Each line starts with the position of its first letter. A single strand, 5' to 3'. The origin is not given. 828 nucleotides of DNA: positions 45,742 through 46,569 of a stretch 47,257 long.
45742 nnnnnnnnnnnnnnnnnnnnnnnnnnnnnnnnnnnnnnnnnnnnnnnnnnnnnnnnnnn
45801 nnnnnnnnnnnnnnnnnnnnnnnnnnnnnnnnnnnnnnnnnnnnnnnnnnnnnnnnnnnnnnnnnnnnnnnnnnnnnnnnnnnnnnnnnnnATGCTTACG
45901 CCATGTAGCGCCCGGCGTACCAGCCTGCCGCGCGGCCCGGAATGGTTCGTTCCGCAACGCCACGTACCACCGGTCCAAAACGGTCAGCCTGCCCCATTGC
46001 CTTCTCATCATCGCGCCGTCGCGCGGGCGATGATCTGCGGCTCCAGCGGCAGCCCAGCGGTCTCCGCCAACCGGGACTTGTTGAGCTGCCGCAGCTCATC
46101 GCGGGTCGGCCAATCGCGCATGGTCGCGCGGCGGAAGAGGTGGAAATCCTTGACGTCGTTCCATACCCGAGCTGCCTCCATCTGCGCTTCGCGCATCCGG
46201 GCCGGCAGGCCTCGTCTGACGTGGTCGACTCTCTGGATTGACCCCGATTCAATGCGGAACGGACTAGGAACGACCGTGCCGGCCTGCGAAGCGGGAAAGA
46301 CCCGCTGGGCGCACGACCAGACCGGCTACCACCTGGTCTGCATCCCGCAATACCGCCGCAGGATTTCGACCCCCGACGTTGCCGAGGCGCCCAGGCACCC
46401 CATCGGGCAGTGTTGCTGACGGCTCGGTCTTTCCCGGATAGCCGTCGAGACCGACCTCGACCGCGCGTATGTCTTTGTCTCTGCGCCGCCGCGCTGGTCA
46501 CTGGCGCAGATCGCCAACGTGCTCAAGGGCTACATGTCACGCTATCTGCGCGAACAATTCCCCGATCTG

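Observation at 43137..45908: Signal-peptide-less sedolisin fused to three choice-of-anchor-D-like domains: an unusual protease architecture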

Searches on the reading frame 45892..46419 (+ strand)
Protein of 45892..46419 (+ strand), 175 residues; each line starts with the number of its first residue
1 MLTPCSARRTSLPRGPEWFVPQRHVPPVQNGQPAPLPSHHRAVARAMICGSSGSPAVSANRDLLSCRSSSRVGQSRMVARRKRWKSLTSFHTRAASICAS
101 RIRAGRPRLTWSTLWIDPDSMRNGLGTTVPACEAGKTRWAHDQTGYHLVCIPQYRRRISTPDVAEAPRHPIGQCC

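Call 30: search_protein_families(library=pfam, proteins=[window:45892-46419:+], max_evalue=0.1)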
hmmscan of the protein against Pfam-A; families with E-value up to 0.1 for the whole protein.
window:45892-46419:+ (175 aa): 0 families
